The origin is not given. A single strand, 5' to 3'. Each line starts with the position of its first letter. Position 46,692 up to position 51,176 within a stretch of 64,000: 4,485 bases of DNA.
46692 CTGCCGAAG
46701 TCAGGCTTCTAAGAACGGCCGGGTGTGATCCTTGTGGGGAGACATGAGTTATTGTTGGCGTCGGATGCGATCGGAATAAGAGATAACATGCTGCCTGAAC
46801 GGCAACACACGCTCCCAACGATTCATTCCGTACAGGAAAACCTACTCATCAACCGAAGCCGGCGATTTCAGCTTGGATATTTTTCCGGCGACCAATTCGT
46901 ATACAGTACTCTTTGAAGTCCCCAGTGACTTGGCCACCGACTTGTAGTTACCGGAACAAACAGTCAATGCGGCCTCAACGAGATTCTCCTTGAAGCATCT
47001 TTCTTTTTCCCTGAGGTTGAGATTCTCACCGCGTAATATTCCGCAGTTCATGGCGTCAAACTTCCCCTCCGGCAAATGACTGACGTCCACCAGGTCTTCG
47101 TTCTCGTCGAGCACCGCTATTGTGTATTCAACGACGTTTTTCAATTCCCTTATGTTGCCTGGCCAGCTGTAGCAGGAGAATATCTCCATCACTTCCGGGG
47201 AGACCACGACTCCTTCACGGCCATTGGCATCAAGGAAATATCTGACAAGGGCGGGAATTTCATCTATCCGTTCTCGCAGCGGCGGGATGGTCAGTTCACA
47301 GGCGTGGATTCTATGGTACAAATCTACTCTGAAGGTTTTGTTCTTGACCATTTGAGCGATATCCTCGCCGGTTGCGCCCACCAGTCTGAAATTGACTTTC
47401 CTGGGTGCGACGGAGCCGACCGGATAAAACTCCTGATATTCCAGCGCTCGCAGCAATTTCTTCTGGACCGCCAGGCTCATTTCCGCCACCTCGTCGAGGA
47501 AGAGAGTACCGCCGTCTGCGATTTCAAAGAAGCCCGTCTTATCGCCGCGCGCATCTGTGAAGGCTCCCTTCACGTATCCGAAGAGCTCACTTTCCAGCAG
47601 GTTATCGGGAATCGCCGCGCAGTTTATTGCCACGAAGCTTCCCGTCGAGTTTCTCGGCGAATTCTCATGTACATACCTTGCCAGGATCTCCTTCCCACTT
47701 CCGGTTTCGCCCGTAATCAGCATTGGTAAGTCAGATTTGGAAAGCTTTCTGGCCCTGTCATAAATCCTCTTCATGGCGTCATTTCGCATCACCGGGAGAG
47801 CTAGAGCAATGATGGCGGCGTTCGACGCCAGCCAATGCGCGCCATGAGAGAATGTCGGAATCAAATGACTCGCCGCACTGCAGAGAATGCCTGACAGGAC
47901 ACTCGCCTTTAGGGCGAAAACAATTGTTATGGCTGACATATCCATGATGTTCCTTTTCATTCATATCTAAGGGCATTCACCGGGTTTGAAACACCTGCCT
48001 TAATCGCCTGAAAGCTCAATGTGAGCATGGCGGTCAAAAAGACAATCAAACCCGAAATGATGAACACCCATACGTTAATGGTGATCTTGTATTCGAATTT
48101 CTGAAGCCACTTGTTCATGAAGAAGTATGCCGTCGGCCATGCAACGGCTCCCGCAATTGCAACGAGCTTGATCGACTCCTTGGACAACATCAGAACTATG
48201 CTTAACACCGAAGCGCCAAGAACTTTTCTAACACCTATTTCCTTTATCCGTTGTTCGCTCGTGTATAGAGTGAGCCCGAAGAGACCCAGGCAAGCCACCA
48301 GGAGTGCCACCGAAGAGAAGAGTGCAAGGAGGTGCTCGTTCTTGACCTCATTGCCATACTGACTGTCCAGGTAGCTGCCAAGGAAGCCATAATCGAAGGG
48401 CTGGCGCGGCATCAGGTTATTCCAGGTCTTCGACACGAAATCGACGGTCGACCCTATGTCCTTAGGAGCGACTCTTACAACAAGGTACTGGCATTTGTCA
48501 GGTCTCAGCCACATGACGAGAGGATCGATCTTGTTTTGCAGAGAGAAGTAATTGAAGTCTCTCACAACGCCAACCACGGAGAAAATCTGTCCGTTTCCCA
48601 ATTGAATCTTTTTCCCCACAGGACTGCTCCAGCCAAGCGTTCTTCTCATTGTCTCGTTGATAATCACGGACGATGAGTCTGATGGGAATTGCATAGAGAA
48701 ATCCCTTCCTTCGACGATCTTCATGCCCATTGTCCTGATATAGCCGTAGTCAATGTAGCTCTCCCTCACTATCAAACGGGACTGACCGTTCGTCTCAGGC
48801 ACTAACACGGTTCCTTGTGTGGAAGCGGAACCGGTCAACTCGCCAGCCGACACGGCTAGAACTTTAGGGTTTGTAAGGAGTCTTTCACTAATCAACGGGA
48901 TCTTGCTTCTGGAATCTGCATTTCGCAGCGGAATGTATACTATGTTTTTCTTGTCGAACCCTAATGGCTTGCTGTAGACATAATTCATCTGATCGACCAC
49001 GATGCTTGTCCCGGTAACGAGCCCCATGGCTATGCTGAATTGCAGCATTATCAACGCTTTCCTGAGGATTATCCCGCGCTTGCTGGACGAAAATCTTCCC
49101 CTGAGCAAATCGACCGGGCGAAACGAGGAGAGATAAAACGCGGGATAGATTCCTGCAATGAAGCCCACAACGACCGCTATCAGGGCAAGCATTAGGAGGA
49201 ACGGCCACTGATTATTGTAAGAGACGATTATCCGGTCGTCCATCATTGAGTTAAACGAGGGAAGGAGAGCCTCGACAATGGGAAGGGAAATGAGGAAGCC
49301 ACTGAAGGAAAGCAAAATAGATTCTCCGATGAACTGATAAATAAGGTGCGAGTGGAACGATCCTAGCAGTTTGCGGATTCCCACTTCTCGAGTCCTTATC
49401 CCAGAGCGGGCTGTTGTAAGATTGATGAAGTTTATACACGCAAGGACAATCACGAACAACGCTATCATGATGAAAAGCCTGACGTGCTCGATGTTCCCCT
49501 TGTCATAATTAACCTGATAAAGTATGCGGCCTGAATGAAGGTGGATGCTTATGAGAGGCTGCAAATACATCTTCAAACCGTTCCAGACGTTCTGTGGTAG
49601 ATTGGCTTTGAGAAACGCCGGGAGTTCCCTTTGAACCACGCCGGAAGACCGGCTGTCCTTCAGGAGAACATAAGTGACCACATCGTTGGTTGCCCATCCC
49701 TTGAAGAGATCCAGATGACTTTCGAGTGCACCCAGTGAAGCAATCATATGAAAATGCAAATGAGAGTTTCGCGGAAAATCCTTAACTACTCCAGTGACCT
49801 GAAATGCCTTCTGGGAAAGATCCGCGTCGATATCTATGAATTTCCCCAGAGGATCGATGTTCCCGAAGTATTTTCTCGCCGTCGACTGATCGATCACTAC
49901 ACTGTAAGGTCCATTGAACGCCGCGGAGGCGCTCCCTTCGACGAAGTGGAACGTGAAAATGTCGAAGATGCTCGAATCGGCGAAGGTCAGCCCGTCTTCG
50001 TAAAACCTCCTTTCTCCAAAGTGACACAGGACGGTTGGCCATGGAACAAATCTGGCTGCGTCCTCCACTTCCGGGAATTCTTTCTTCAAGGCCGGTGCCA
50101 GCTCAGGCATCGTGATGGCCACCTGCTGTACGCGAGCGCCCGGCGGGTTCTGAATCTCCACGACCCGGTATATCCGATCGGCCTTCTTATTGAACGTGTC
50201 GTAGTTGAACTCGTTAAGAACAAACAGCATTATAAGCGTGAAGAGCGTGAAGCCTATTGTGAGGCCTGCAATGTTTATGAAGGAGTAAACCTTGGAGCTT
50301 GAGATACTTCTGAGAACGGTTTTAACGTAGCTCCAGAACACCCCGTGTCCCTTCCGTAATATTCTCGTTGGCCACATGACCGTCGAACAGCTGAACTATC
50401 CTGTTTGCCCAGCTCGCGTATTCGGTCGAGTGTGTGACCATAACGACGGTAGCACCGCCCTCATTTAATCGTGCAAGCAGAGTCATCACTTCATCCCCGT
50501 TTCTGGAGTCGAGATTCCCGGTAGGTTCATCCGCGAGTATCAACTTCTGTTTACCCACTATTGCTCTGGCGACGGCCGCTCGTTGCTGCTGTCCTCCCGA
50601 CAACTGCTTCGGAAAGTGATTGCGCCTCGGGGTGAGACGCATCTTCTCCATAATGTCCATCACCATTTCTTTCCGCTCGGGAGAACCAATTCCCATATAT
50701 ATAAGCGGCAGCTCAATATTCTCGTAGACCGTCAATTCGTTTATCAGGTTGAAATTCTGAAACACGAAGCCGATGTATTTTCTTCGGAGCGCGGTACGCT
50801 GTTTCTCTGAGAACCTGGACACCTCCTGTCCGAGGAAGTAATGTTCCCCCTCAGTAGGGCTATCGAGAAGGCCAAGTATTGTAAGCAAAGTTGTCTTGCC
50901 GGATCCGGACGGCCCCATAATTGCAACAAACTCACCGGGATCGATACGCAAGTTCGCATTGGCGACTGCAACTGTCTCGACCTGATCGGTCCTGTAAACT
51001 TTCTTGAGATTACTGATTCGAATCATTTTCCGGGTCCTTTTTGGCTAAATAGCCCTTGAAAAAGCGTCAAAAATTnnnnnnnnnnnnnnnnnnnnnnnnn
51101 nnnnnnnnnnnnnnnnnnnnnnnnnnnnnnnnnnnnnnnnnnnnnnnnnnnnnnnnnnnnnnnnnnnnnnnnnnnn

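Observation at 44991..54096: Possible two-tier sigma-54 cascade: kinase/NtrC-type regulator, then ABC exporter plus receiver-less activator, then rSAM and peptide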

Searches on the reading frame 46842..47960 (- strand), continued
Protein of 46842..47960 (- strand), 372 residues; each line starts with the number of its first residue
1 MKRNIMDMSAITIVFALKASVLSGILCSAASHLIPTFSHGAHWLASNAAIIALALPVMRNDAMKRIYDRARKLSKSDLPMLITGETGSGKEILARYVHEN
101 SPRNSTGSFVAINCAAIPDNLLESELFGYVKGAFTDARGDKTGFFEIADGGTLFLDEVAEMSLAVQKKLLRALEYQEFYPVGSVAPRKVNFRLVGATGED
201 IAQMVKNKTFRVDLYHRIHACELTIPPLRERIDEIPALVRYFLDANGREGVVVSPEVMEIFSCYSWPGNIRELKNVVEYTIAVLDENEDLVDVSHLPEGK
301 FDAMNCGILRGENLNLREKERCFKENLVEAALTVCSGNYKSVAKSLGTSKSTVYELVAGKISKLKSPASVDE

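Call 45: find_encoding_contigs(protein=P0153, flank=10000, max_places=1)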
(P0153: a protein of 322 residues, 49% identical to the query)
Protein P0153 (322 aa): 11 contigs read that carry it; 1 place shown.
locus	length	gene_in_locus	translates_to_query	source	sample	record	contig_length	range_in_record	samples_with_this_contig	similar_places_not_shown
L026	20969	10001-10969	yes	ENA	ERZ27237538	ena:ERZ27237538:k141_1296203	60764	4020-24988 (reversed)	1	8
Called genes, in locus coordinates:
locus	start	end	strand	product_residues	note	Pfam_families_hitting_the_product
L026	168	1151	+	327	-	PF00710:Asparaginase, PF17763:Asparaginase_C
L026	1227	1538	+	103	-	PF01909:NTP_transf_2, PF18765:Polbeta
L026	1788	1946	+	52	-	PF08780:NTase_sub_bind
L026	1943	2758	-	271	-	PF01177:Asp_Glu_race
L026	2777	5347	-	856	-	PF08335:GlnD_UR_UTase, PF01966:HD (weak), PF26956:ACT_ACR_D1 (faint), PF01842:ACT (faint)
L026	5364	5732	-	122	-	PF14489:QueF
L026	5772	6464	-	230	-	PF06508:QueC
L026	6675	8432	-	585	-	PF16927:HisKA_7TM, PF13426:PAS_9 (weak), PF00512:HisKA, PF02518:HATPase_c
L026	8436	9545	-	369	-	PF07690:MFS_1, PF12832:MFS_1_like (weak), PF00083:Sugar_tr (weak), PF07690:MFS_1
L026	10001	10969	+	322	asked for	PF00158:Sigma54_activat, PF01078:Mg_chelatase (faint), PF14532:Sigma54_activ_2, PF07724:AAA_2 (weak), PF00004:AAA (weak), PF07728:AAA_5 (weak), PF25601:AAA_lid_14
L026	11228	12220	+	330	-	-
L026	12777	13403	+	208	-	PF00730:HhH-GPD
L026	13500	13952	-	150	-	PF01904:DUF72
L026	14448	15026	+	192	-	PF03352:Adenine_glyco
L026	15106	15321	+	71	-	PF03966:Trm112p (weak)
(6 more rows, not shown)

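Call 82: search_protein_families(library=pfam, proteins=[L025:11231-12223:+], max_evalue=0.1)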
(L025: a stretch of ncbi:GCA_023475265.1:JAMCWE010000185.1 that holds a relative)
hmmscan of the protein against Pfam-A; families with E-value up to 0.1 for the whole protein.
L025:11231-12223:+ (330 aa): 1 family
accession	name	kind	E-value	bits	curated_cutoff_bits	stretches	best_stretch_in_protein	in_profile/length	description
PF22407.1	Cmr1_C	-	0.066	13.7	26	0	114-161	64-114/120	Cmr1, C-terminal domain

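Call 86: predict_structure(alignment_id=A6)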
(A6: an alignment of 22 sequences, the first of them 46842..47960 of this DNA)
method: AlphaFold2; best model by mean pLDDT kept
length: 372 residues; sequences in the alignment: 22
mean_pLDDT: 71.4   pTM: 0.63
mean pLDDT of the five models: 71.4, 66.1, 54.4, 53.7, 52.1
residues with pLDDT >= 90: 64; 70-90: 175; 50-70: 58; < 50: 75
segments of 3 or more residues with pLDDT < 50: 1-56, 131-137, 361-372
pLDDT, mean of each block of 10 residues (from residue 1): 41 42 36 31 30 47 85 91 80 90 91 82 75 50 82 92 90 86 80 91 92 91 83 81 77 82 66 83 82 78 59 62 66 72 77 71 38 30
secondary structure, 60 per line:
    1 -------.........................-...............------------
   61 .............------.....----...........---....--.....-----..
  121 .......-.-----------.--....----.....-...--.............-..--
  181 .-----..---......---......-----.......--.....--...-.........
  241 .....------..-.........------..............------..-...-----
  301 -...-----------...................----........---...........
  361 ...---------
elements in order: H8-32 H34-48 H61-73 E80-84 H89-99 H103-106 E109-113 H119-127 H144-147 E152-156 H163-175 E192-197 H201-206 H212-218 E221-225 H232-245 H255-263 H270-283 H316-334 H339-346 H350-363
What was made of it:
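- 46842..47960 (-): Receiver-less sigma-54 activator: AAA+ plus C-terminal HTH, L1 loop GAFTDA. This is the tier-2 activator. Its ATG overlaps the permease stop (ATGA); an alternative ATG lies at 47945. AlphaFold model: residues 1-56 have pLDDT below 50 and the AAA+ core is confident (call 86).
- No folded N-terminal domain (call 86).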

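Call 88: fold_search(model_id=the predicted structure, library=pdb)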
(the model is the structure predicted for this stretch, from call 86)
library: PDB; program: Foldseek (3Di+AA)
matches with E <= 10: 1588; with E <= 0.001: 942
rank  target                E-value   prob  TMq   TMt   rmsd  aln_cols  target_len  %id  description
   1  5m7p_A                1.3e-25  1.00  0.64  0.55   5.7       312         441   31  Crystal structure of NtrX from Brucella abortus in complex with ADP processed with the CrystalDirect automated mountin (released 2017-01-25)
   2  5m7o_A                4.6e-25  1.00  0.65  0.55   7.5       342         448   30  Crystal structure of NtrX from Brucella abortus processed with the CrystalDirect automated mounting and cryo-cooling t (released 2017-01-25)
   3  5m7n_B                6.5e-25  1.00  0.58  0.50  13.9       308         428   31  Crystal structure of NtrX from Brucella abortus in complex with ATP processed with the CrystalDirect automated mountin (released 2017-01-25)
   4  5m7p_B                9.3e-25  1.00  0.62  0.53  13.5       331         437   30  Crystal structure of NtrX from Brucella abortus in complex with ADP processed with the CrystalDirect automated mountin (released 2017-01-25)
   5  6lua_D                9.9e-25  1.00  0.60  0.89   2.5       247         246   39  Cis-mutant R349A of the central AAA+ domain of the flagellar regulatory protein FlrC (released 2020-03-18)
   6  5ep1                  1.7e-24  1.00  0.61  0.89   2.3       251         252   40  Quorum-Sensing Signal Integrator LuxO - Catalytic Domain (released 2016-04-20)
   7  6jdi                  2.0e-24  1.00  0.59  0.85   2.4       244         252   38  Central domain of FleQ H287N mutant in complex with ATPgS and Mg (released 2019-11-27)
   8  6jdl                  2.0e-24  1.00  0.59  0.85   2.4       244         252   38  Central domain of FleQ H287A mutant in complex with ATPgS and Mg (released 2019-11-27)
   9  4lzz_W                2.4e-24  1.00  0.55  0.79   3.5       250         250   44  Nucleotide-induced asymmetry within atpase activator ring drives s54-RNAP interaction and ATP hydrolysis (released 2013-12-04)
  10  1ny6_C                2.7e-24  1.00  0.58  0.84   2.7       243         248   45  Crystal structure of sigm54 activator (AAA+ ATPase) in the active state (released 2003-11-11)
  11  1ojl_D                2.7e-24  1.00  0.60  0.74  12.7       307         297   36  Crystal structure of a sigma54-activator suggests the mechanism for the conformational switch necessary for sigma54 bi (released 2005-05-19)
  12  5m7o_B                3.0e-24  1.00  0.62  0.53  13.3       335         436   30  Crystal structure of NtrX from Brucella abortus processed with the CrystalDirect automated mounting and cryo-cooling t (released 2017-01-25)
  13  1ojl_E                4.8e-24  1.00  0.57  0.74  16.2       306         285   36  Crystal structure of a sigma54-activator suggests the mechanism for the conformational switch necessary for sigma54 bi (released 2005-05-19)
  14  5ep3                  5.1e-24  1.00  0.61  0.89   2.3       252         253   40  Quorum-Sensing Signal Integrator LuxO - Catalytic Domain Bound to CV-133 Inhibitor (released 2016-04-20)
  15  1ny6_A                5.4e-24  1.00  0.58  0.85   2.6       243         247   45  Crystal structure of sigm54 activator (AAA+ ATPase) in the active state (released 2003-11-11)
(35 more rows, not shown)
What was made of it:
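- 46842..47960 (-): Best structural matches are NtrX, FlrC, LuxO, NtrC1 and PspF (call 88).
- Closest known: PspF and HrpR/HrpS: input-less sigma-54 activators. Same: PspF's AAA+ domain is among the structural matches (call 88).
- A bEBP fold (call 88).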

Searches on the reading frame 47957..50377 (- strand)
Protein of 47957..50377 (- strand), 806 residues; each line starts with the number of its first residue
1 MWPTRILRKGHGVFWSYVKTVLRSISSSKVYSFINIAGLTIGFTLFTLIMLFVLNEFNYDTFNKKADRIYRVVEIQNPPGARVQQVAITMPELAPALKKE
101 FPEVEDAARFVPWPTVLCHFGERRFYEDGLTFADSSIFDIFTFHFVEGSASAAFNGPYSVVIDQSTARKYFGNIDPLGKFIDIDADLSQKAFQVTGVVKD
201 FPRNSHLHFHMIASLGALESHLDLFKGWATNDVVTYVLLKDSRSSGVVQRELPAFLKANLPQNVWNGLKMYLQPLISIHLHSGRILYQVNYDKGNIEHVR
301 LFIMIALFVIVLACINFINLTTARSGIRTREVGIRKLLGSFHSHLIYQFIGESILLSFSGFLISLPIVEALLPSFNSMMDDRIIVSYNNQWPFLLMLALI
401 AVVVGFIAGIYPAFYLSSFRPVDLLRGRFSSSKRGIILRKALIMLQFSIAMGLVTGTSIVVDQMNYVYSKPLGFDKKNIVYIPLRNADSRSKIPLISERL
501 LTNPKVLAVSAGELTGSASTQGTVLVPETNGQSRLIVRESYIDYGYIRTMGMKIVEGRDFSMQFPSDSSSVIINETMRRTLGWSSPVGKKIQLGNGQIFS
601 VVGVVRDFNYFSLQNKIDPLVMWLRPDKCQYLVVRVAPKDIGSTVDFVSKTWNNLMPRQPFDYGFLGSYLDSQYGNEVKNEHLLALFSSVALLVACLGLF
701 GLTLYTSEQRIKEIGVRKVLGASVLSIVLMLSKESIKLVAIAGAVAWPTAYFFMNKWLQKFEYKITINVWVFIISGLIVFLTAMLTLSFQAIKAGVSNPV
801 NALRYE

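Call 3: search_protein_families(library=pfam, proteins=[window:47957-50377:-], max_evalue=0.01)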
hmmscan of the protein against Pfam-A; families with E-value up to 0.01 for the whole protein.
window:47957-50377:- (806 aa): 2 families
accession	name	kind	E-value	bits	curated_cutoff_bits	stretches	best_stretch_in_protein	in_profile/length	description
PF12704.14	MacB_PCD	-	4.7e-38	132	27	2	32-252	1-204/207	MacB-like periplasmic core domain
PF02687.27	FtsX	-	2.6e-22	79.6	25.5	2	303-418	1-117/120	FtsX-like permease C-terminal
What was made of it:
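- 47957..50377 (-): Duplicated FtsX permease with two MacB-like periplasmic core domains (ADOP-like). Pfam MacB_PCD x2 and FtsX x2 (call 3).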

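Call 5: search_protein_families(library=ncbifam, proteins=[window:47957-50377:-], max_evalue=0.01)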
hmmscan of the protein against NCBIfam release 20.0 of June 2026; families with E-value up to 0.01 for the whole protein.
window:47957-50377:- (806 aa): 3 families
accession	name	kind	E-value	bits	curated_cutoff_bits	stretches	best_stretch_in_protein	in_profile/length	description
TIGR03434.1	ADOP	subfamily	3.2e-83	280.2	622.3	2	299-806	271-803/803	ADOP family duplicated permease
NF038008.1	ABC_perm_DarB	equivalog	1.1e-29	102.9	700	1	24-785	4-765/777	darobactin export ABC transporter permease subunit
NF007826.0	PRK10535.1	equivalog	9.4e-09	34.1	966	1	300-425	522-645/648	macrolide ABC transporter ATP-binding protein/permease MacB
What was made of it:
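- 47957..50377 (-): NCBIfam ADOP at 280 bits, below cut-off (call 5).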

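Call 71: find_related_loci(query=A5, collection=metagenome_contigs, flank=10000)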
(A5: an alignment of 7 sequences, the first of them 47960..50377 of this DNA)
Query A5 (806 aa) in metagenome_contigs; peptide patterns used: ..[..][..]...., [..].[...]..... (x = any residue, [..] = any of these).
600 stretches matched a pattern (row limit reached: there are more); 81 encode a relative of the query (tblastn E <= 1e-3); the best 80 are kept; 80 distinct loci.
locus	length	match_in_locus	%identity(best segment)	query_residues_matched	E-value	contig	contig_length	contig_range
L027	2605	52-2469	91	1-806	0e+0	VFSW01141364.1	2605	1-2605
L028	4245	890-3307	66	1-806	0e+0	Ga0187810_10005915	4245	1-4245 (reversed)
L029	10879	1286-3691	46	10-806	0e+0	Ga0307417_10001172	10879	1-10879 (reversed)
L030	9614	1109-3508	43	10-806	0e+0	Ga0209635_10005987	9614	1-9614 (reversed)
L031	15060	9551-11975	44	16-806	0e+0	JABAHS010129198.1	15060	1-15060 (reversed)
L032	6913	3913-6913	39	10-806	3e-176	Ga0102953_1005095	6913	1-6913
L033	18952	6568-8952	39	13-806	1e-178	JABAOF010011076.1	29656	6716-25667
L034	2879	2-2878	38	2-806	2e-176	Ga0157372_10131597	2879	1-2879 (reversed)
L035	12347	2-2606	35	11-806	1e-164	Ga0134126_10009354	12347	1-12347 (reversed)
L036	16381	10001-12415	38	16-806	6e-162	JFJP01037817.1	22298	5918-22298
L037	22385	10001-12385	37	4-806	1e-159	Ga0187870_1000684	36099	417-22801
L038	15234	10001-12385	37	4-806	1e-159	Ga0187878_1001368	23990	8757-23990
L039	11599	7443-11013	36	6-806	2e-159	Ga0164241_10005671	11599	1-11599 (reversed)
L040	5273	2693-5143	36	6-806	6e-158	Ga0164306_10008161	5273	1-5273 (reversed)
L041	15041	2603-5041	37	16-806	4e-154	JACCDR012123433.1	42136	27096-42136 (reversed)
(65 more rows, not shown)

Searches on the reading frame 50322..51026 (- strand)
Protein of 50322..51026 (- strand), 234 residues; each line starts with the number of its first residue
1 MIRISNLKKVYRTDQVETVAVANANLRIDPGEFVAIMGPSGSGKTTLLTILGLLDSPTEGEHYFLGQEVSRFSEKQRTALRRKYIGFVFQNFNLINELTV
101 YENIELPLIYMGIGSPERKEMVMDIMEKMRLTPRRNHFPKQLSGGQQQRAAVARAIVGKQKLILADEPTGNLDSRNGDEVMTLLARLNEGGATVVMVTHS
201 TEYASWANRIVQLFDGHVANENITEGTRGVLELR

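Call 3: search_protein_families(library=pfam, proteins=[window:50322-51026:-], max_evalue=0.01)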
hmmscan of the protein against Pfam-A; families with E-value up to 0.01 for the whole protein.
window:50322-51026:- (234 aa): 10 families
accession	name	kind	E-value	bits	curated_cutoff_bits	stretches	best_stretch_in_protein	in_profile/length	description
PF00005.33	ABC_tran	-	8.1e-34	117.6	25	1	22-169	2-136/137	ABC transporter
PF13304.12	AAA_21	-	5.8e-09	36.9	27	1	33-95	1-67/304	AAA domain, putative AbiEii toxin, Type IV TA system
PF02463.25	SMC_N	-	1.8e-06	28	40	1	32-215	25-213/220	RecF/RecN/SMC N terminal domain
PF13191.12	AAA_16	-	0.00036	21.5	32.6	1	10-51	3-44/167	AAA ATPase domain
PF13555.12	AAA_29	-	0.0005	20.2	27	1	25-54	16-46/61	P-loop containing region of AAA domain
PF13481.12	AAA_25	-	0.00068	19.8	27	1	28-65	30-65/195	AAA domain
PF13401.12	AAA_22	-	0.002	18.9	27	1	32-167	6-92/130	AAA domain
PF13479.12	AAA_24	-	0.004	17.5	27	0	34-50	5-21/195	AAA domain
PF13238.12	AAA_18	-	0.0051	17.7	29.4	0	34-52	1-19/128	AAA domain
PF25199.1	nSTAND_NTPase5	-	0.0097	16.2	34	0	24-49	34-59/145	Novel STAND NTPase 5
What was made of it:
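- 50322..51026 (-): ABC ATPase of MacB/LolD/DarD type. Pfam ABC_tran (call 3).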

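Call 5: search_protein_families(library=ncbifam, proteins=[window:50322-51026:-], max_evalue=0.01)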
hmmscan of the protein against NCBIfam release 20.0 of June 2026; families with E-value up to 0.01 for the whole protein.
window:50322-51026:- (234 aa): 192 families (the best 25 are shown)
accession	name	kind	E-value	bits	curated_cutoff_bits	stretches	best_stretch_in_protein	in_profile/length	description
NF038007.1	ABC_ATP_DarD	equivalog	2.2e-80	269.2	375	1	1-217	1-217/218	darobactin export ABC transporter ATP-binding protein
TIGR03608.1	L_ocin_972_ABC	subfamily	1.2e-63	214.3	254.85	1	7-213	4-206/206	putative bacteriocin export ABC transporter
NF007826.0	PRK10535.1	equivalog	2.4e-63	214.5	966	1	3-224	6-227/648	macrolide ABC transporter ATP-binding protein/permease MacB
TIGR02211.1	LolD_lipo_ex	equivalog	5.4e-62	209.2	307.75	1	1-219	1-220/221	lipoprotein-releasing ABC transporter ATP-binding protein LolD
TIGR02673.1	FtsE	equivalog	1.4e-60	204.6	264.85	1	1-216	1-213/214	cell division ATP-binding protein FtsE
TIGR02982.1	heterocyst_DevA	subfamily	2.9e-58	197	295.8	1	2-218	2-219/220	ABC exporter ATP-binding subunit, DevA family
NF007879.0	PRK10584.1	equivalog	7.1e-57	192.7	336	1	4-221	9-227/228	putative ABC transporter ATP-binding protein YbbA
NF008639.0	PRK11629.1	equivalog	5.5e-55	186.3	360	1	2-222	7-228/234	lipoprotein-releasing ABC transporter ATP-binding protein LolD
NF040933.2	ABC_arch_GlcV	equivalog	3.3e-50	171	450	1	2-219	3-221/357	glucose ABC transporter ATP-binding protein GlcV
TIGR02315.1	ABC_phnC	equivalog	2.7e-49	167.8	266.1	1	1-221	1-227/243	phosphonate ABC transporter ATP-binding protein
NF007027.0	PRK09493.1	equivalog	4.3e-45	153.9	379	1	1-221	1-217/240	glutamine ABC transporter ATP-binding protein GlnQ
TIGR03265.1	PhnT2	equivalog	6.2e-45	153.9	457.7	1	3-219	6-214/353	putative 2-aminoethylphosphonate ABC transporter ATP-binding protein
NF008428.0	PRK11264.1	equivalog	1.9e-44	151.8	406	1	1-220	3-224/250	L-cystine ABC transporter ATP-binding protein TcyN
TIGR00968.1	3a0106s01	subfamily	7.8e-43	146.7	342.75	1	2-220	1-211/237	sulfate ABC transporter ATP-binding protein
NF008338.0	PRK11124.1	equivalog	2e-42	145.4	369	1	2-220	3-221/242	arginine ABC transporter ATP-binding protein ArtP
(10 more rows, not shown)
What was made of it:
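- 50322..51026 (-): Best NCBIfam hit is DarD at 269 bits, below the 375-bit cut-off (call 5).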
